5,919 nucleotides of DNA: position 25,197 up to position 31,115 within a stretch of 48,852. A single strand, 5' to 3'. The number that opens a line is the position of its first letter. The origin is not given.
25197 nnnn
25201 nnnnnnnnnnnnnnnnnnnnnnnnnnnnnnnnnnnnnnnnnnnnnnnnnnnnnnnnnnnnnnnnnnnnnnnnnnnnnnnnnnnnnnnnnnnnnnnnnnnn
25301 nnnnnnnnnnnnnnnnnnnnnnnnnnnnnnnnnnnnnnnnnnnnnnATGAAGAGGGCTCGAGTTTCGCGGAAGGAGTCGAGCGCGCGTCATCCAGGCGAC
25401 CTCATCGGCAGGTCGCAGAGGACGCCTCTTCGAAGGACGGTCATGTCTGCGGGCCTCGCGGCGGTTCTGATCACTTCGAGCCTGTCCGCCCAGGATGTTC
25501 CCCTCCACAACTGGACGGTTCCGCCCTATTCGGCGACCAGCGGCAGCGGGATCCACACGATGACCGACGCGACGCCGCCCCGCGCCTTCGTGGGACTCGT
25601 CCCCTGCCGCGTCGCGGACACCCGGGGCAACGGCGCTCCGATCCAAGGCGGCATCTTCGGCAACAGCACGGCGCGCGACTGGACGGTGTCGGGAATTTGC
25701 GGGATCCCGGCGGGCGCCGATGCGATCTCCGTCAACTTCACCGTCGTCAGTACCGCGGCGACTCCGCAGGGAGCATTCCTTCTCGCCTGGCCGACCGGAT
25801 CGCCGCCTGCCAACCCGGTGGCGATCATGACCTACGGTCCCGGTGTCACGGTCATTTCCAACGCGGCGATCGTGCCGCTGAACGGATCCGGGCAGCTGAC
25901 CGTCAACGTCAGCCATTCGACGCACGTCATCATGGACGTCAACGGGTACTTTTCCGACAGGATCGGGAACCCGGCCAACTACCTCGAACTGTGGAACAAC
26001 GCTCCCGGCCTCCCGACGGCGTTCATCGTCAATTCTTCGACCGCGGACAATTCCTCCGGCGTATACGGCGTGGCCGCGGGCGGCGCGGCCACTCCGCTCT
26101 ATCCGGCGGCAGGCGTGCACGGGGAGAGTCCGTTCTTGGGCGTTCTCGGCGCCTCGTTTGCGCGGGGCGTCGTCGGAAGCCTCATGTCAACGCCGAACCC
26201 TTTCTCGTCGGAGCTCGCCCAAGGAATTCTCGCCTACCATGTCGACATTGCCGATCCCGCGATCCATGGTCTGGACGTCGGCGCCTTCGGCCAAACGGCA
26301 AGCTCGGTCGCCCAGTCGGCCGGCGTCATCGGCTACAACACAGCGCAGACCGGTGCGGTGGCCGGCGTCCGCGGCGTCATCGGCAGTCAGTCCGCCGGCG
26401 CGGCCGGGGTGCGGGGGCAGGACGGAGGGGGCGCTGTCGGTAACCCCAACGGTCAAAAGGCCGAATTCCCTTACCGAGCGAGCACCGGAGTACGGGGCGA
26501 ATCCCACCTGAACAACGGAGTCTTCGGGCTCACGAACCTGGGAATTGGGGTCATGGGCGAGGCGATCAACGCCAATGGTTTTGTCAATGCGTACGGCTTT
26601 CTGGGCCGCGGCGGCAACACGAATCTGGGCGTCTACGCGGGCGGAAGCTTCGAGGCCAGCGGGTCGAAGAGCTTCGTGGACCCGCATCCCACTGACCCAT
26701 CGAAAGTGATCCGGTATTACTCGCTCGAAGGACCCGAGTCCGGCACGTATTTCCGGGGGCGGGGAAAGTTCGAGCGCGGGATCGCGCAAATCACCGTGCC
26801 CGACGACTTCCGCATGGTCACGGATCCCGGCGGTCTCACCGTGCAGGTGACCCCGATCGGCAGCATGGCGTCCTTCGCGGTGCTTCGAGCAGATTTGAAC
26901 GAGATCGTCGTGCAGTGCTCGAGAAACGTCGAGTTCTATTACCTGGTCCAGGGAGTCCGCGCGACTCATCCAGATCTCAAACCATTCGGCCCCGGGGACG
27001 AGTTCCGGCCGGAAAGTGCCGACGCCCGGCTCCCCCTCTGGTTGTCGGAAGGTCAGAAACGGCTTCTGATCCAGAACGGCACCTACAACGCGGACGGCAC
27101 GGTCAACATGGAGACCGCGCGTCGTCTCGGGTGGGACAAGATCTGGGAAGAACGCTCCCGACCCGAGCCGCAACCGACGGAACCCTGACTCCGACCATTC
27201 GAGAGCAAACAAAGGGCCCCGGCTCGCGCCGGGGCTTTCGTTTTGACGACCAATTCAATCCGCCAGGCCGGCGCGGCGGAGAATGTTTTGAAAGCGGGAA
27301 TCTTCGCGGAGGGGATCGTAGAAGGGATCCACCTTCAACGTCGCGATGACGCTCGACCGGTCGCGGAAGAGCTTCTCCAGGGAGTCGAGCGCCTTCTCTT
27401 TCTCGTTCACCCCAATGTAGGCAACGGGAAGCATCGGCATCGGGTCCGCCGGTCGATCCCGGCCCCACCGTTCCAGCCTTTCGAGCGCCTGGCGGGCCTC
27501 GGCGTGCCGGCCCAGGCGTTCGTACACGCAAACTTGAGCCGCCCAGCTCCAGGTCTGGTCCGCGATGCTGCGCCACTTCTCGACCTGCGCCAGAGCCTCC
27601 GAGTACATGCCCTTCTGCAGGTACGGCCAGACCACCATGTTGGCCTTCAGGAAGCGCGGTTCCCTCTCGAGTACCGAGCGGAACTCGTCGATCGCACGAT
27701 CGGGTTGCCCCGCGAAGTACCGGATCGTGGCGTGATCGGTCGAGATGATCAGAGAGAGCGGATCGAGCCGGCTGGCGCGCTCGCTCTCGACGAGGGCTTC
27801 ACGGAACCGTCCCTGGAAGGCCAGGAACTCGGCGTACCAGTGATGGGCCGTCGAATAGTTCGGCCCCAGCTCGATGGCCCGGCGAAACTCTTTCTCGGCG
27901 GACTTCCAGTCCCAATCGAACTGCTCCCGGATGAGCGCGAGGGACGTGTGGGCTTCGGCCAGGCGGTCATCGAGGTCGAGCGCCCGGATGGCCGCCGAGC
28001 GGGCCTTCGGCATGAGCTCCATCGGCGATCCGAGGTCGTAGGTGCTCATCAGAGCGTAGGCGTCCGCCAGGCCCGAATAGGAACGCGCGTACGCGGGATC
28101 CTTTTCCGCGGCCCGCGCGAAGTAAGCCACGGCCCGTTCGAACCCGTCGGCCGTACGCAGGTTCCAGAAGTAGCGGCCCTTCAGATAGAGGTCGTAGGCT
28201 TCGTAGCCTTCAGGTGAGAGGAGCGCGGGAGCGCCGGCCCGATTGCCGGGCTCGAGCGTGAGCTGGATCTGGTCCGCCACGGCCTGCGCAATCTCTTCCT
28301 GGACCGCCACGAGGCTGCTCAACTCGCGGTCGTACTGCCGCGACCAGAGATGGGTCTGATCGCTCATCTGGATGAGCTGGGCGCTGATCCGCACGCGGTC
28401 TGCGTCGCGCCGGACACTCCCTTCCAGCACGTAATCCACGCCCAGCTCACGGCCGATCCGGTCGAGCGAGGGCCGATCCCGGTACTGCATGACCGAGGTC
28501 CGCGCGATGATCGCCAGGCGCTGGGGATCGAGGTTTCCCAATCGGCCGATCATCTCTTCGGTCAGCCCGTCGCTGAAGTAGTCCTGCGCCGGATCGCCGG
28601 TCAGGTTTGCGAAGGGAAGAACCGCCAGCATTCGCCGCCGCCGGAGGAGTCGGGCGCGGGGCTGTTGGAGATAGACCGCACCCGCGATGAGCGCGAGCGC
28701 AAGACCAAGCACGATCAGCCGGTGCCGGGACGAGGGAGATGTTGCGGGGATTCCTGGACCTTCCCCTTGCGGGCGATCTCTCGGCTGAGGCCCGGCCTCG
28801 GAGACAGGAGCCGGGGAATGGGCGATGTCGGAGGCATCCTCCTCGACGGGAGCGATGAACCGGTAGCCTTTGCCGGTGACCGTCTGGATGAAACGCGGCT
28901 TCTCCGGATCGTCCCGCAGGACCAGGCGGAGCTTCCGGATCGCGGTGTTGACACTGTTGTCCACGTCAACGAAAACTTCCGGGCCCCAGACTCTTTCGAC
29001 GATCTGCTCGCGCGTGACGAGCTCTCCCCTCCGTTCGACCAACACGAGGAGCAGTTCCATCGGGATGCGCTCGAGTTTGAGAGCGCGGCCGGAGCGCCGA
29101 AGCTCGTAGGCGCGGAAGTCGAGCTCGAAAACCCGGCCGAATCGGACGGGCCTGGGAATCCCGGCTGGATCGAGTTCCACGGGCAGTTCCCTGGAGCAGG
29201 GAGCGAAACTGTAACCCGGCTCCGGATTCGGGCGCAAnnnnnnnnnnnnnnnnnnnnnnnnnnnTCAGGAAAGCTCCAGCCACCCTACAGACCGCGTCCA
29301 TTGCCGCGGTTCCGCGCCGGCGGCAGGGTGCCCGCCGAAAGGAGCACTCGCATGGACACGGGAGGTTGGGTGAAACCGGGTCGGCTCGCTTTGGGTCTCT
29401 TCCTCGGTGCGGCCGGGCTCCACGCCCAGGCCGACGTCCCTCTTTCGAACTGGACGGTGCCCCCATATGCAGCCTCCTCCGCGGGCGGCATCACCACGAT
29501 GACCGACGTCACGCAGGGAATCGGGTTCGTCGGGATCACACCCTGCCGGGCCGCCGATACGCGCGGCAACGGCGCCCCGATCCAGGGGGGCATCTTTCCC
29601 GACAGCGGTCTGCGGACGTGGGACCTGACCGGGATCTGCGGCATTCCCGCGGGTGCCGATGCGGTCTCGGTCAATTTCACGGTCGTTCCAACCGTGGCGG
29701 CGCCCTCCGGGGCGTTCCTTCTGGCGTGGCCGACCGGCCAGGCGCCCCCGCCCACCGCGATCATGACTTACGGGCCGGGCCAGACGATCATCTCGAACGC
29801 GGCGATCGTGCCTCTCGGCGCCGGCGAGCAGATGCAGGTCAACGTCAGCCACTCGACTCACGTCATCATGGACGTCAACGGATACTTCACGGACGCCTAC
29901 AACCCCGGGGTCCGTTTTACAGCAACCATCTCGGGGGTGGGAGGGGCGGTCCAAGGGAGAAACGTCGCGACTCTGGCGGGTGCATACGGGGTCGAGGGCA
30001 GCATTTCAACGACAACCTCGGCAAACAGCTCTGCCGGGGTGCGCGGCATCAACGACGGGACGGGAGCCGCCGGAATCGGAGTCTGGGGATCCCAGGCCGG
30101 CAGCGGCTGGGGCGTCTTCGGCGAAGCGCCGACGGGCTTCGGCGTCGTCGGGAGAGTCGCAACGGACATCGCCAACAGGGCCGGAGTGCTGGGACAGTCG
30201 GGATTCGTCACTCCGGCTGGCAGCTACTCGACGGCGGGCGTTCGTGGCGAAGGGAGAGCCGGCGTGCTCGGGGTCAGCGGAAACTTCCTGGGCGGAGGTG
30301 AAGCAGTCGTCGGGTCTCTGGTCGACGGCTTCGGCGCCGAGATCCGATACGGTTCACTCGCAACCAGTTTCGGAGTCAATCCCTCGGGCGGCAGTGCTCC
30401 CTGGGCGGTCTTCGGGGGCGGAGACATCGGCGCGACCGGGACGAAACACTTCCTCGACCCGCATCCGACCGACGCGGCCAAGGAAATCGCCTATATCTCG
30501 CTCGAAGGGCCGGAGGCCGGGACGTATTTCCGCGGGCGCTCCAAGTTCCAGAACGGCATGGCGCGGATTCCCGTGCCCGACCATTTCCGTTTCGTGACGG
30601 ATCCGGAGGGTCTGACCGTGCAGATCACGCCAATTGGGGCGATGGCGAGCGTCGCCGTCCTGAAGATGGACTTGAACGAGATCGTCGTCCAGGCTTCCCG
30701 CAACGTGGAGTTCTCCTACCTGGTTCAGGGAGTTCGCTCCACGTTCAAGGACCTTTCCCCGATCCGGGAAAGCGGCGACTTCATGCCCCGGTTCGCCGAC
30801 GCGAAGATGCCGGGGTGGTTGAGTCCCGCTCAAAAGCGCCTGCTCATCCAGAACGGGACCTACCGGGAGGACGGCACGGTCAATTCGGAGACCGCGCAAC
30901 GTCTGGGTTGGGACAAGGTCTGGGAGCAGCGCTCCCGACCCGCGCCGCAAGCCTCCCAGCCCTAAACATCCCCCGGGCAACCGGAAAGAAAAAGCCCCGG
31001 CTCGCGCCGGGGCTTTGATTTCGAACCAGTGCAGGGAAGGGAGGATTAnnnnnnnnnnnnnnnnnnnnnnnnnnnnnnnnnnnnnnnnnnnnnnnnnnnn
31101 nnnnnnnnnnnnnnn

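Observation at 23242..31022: Tandem duplication of a ~3.9-kb unit: CadC/ToxR-like membrane regulator divergent from a fibre paralog, with an identical terminator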

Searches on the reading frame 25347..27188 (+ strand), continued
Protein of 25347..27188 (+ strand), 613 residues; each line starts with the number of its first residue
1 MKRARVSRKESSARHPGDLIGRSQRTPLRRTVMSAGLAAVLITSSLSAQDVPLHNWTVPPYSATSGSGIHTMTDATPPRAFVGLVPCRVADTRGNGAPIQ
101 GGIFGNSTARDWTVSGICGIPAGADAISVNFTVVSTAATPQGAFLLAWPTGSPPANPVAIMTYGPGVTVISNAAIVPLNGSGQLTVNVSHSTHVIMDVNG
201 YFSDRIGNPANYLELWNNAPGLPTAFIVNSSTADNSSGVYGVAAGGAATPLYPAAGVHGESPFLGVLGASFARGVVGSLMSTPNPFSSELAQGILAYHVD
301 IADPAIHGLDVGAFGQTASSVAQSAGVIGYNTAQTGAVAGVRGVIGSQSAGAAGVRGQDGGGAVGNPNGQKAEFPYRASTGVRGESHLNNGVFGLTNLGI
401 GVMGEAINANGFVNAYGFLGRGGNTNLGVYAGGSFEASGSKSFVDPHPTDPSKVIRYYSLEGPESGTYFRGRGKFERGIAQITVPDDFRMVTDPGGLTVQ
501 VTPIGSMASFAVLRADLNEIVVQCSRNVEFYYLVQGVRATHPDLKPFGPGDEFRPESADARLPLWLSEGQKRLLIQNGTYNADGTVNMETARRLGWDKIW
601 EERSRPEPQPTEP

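Call 50: fold_search(model_id=the predicted structure, library=viral)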
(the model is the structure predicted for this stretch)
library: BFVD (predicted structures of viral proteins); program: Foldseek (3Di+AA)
matches with E <= 10: 801; with E <= 0.001: 39
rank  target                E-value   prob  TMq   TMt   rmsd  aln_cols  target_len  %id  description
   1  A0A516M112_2          8.5e-09  1.00  0.13  0.09  43.4       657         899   15  (no name in the UniProt tables at hand)
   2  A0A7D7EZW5            5.1e-08  1.00  0.13  0.10  33.0       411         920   17  (no name in the UniProt tables at hand)
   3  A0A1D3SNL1            1.8e-07  1.00  0.13  0.10  30.1       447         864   13  (no name in the UniProt tables at hand)
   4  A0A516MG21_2          7.6e-07  1.00  0.12  0.10  60.4       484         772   18  (no name in the UniProt tables at hand)
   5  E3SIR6                9.9e-07  1.00  0.13  0.33  10.0       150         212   27  Uncharacterized protein [Synechococcus phage S-SM2]
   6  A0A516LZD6            1.6e-06  1.00  0.14  0.17  43.0       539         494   10  (no name in the UniProt tables at hand)
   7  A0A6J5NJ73            2.2e-06  1.00  0.13  0.16  27.8       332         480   19  Uncharacterized protein [uncultured Caudovirales phage]
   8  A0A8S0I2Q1            3.7e-06  1.00  0.12  0.54  11.5       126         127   25  (no name in the UniProt tables at hand)
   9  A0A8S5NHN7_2          1.3e-05  0.99  0.12  0.09  32.6       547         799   11  Tail protein [Siphoviridae sp. ctmTU3]
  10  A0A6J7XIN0            1.5e-05  0.96  0.12  0.16  31.2       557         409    8  Uncharacterized protein [uncultured Caudovirales phage]
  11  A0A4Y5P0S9            1.6e-05  1.00  0.12  0.28  14.5       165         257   17  (no name in the UniProt tables at hand)
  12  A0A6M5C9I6            1.9e-05  1.00  0.12  0.27  26.1       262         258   17  (no name in the UniProt tables at hand)
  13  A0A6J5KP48            2.6e-05  0.94  0.13  0.08  37.6       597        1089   19  Collagen triple helix repeat [uncultured Caudovirales phage]
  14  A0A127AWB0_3          2.8e-05  0.80  0.12  0.06  32.0       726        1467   11  Pectate lyase [Bacillus phage SP-15]
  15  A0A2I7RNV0            3.6e-05  0.87  0.13  0.12  25.7       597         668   10  (no name in the UniProt tables at hand)
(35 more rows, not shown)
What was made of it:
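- On Phage-type tail fibre / trimeric fibre protein: BFVD hits include tail fibres (call 50).
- Closest known: Bdellovibrio chimeric fibre adhesins. Same: BFVD hits include tail-fibre proteins (call 50).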

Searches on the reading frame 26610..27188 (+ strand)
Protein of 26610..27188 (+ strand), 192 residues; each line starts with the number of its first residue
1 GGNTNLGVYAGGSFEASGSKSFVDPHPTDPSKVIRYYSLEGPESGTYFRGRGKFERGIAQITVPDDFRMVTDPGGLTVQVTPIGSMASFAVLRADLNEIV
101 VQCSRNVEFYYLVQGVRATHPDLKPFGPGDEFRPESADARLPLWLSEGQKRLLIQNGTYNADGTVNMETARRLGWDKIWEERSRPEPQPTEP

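Call 49: search_dna_similar(query=window:26610-27188:+, collection=phages, mode=protein, max_evalue=0.001, max_rows=25)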
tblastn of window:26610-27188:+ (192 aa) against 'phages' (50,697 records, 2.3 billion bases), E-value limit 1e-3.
Records with a match: 35; places in all: 45; records where one place covers at least 80% of the query: 0.
Best place of each record, by identity: <60% 35.
By first word of the organism name: Synechococcus 27; Flavobacterium 4; Marine 2; Prochlorococcus 2.
By host as written in the record: Synechococcus sp. WH 7803 6; Synechococcus sp. 5; Synechococcus sp. MW02 4; Flavobacterium sp. LMO8 4; Synechococcus sp. WH8102 3; Synechococcus sp. WH8017 2; Synechococcus str. WH8109 2; Synechoccus sp. 2; and 5 more.
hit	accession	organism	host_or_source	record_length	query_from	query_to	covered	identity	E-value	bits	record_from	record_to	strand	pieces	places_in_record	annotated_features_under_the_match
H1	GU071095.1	Synechococcus phage S-SM2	Synechococcus sp. WH8017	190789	1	126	66%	34.6%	2e-8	59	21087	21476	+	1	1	hypothetical protein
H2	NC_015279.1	Synechococcus phage S-SM2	Synechococcus sp. WH8017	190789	1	126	66%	34.6%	2e-8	59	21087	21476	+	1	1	hypothetical protein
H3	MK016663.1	Synechococcus phage S-H68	Synechococcus sp. LTWRED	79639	1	117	61%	35.0%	9e-9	60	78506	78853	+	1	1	hypothetical protein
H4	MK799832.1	Synechococcus phage S-B05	Synechococcus sp. MW02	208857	1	117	61%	35.0%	9e-9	60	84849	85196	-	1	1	hypothetical protein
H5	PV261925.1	Synechococcus phage RB11-B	Synechococcus sp. MW02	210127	20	130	58%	34.5%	2e-5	50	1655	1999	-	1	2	hypothetical protein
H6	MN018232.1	Synechococcus phage S-B43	Synechococcus sp. MW02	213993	20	130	58%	34.5%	2e-5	50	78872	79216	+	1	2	hypothetical protein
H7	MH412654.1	Synechococcus phage S-T4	Synechococcus sp. WH 7803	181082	20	136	61%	32.5%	7e-7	54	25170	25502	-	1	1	hypothetical protein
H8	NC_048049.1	Synechococcus phage S-T4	Synechococcus sp. WH 7803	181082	20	136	61%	32.5%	7e-7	54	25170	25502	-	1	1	hypothetical protein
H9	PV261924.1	Synechococcus phage RN05-S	Synechococcus sp. MW02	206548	20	124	55%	36.1%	2e-7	56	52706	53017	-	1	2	collagen-like protein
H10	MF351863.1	Synechococcus phage Bellamy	Synechococcus str. WH8109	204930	2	117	60%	31.9%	5e-8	57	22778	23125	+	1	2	20: hypothetical protein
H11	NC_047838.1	Synechococcus phage Bellamy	Synechococcus str. WH8109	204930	2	117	60%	31.9%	5e-8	57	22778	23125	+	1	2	20: hypothetical protein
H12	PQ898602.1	Synechococcus phage S-SCSM2R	Synechococcus sp. WH7803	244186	4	130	66%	28.5%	3e-8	58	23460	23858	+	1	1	hypothetical protein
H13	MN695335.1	Synechococcus phage B23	Synechoccus sp.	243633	12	131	63%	29.5%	2e-5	50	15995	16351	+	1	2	hypothetical protein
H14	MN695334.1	Synechococcus phage B3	Synechoccus sp.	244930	12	131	63%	29.5%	2e-5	50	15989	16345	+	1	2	hypothetical protein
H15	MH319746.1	Marine virus AG-345-E15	single cell amplified by WGA-X; seawater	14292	3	118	60%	30.5%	1e-6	54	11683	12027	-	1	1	record has no annotation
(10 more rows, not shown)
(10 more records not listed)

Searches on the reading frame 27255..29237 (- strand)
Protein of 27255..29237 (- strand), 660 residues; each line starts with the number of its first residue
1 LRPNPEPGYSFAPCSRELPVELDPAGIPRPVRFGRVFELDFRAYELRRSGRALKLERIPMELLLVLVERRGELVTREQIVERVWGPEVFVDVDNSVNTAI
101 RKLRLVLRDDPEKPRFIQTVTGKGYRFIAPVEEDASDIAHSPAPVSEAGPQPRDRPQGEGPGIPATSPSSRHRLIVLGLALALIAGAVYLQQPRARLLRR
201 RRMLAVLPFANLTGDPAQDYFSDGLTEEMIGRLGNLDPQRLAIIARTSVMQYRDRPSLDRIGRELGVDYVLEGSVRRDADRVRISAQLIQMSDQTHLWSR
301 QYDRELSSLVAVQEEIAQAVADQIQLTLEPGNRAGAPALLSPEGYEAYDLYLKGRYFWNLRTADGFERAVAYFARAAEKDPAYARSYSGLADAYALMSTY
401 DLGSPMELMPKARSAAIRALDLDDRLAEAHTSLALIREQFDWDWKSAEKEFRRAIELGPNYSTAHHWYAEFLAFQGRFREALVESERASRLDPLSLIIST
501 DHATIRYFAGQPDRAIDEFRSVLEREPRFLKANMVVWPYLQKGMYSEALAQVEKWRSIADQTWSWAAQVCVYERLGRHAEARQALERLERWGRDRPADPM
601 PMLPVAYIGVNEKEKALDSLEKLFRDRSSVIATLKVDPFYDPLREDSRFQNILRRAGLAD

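Call 11: search_protein_families(library=pfam, proteins=[window:27255-29237:-], max_evalue=0.01)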
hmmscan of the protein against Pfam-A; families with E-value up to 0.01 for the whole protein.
window:27255-29237:- (660 aa): 13 families
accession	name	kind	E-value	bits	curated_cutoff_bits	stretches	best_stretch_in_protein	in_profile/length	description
PF00486.34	Trans_reg_C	-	8.5e-20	71.1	26.2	1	51-127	2-77/77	Transcriptional regulatory protein, C terminal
PF14559.12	TPR_19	-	3.1e-13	50.3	25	0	443-490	6-53/68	Tetratricopeptide repeat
PF13431.12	TPR_17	-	1.2e-09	38.1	24.4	1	451-482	2-33/34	Tetratricopeptide repeat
PF13428.12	TPR_14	-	1.5e-09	38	23.5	0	429-470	3-43/44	Tetratricopeptide repeat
PF13432.12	TPR_16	-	1.2e-07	32.5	32.7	0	443-493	12-62/65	Tetratricopeptide repeat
PF13414.12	TPR_11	-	3.9e-07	30.1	26.8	0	367-396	11-40/42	TPR repeat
PF13424.12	TPR_12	-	6.5e-07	29.9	30.1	0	463-524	4-73/77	Tetratricopeptide repeat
PF07719.23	TPR_2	-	1e-05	25.7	27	0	571-588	10-27/34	Tetratricopeptide repeat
PF13174.12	TPR_6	-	0.00051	21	26.3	0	571-588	9-26/33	Tetratricopeptide repeat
PF13181.12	TPR_8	-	0.00092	19.6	25.7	0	565-588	4-27/34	Tetratricopeptide repeat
PF12895.13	ANAPC3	-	0.002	18.8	27.2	0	539-587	33-81/82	Anaphase-promoting complex, cyclosome, subunit 3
PF17680.6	FlgO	-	0.0031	17.8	22.6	0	252-295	76-116/130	FlgO protein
PF00515.34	TPR_1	-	0.0095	16.2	27.8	0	509-529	14-34/34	Tetratricopeptide repeat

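Call 12: search_protein_families(library=ncbifam, proteins=[window:27255-29237:-], max_evalue=0.01)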
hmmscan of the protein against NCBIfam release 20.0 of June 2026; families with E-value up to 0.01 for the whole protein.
window:27255-29237:- (660 aa): 42 families (the best 25 are shown)
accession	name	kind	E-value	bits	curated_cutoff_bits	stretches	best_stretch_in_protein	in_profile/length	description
NF009037.0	PRK12370.1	equivalog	6.1e-26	90.9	589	2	201-521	121-434/553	HilA/EilA family virulence transcriptional regulator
NF007540.1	PRK10153.1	equivalog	6.6e-15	54.9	400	2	45-133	19-106/516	lysine decarboxylation/transport transcriptional activator CadC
NF033117.2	vanR_ACDEGLN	exception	2e-13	50.4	350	1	45-126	144-224/226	VanR-ABDEGLN family response regulator transcription factor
NF040689.1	MtrAB_MtrA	equivalog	5.4e-13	48.8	300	1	38-126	130-217/219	MtrAB system response regulator MtrA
TIGR02521.1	type_IV_pilW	equivalog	6.6e-13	48.7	154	1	409-563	47-203/234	type IV pilus biogenesis/stability protein PilW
NF045914.1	RespRegNblR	equivalog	1.2e-12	48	300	1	31-125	132-223/228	response regulator transcription factor NblR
NF040534.1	resp_reg_YycF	equivalog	1.9e-12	46.9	340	1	39-126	140-226/231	response regulator YycF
TIGR01387.1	cztR_silR_copR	subfamily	5.4e-12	45.8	279.2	1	37-126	130-217/218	heavy metal response regulator transcription factor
NF007820.0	PRK10529.1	equivalog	2e-11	43.8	325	1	31-128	129-224/225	two-component system response regulator KdpE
NF047558.1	TPR_END_plus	domain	3e-11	43.1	32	1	607-653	9-55/56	TPR end-of-group domain-containing protein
NF008567.0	PRK11517.1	equivalog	5.9e-11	42.2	353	1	39-129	132-220/223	response regulator transcription factor HprR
NF007005.1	PRK09468.1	equivalog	7.9e-11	41.8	331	1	29-129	135-233/237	osmolarity response regulator transcription factor OmpR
TIGR02154.1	PhoB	equivalog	8.1e-11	41.6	296.2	1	38-127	138-225/226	phosphate regulon transcriptional regulator PhoB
NF045944.1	ResRegRpaBCyano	equivalog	1.2e-10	41.2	330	1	39-127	138-227/229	response regulator transcription factor RpaB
NF000401.1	vanR-A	exception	5e-10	39.2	500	1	51-126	153-228/231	vancomycin resistance response regulator transcription factor VanR-A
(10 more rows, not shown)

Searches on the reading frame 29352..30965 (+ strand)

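Call 11: search_protein_families(library=pfam, proteins=[window:29352-30965:+], max_evalue=0.01)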
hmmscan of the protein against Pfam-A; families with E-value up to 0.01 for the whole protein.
window:29352-30965:+ (537 aa): 0 families

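Call 12: search_protein_families(library=ncbifam, proteins=[window:29352-30965:+], max_evalue=0.01)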
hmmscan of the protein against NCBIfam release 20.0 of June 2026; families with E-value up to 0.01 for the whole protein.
window:29352-30965:+ (537 aa): 0 families

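Call 47: search_protein_families(library=phrogs, proteins=[window:29352-30965:+], max_evalue=0.1)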
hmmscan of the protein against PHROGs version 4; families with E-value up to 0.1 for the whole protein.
window:29352-30965:+ (537 aa): 2 families
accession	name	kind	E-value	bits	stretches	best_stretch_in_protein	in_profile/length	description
phrog_28536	-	unknown function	1.1e-14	55.3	1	356-473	87-206/224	-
phrog_17490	-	unknown function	6e-14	53.1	1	357-464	125-232/266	-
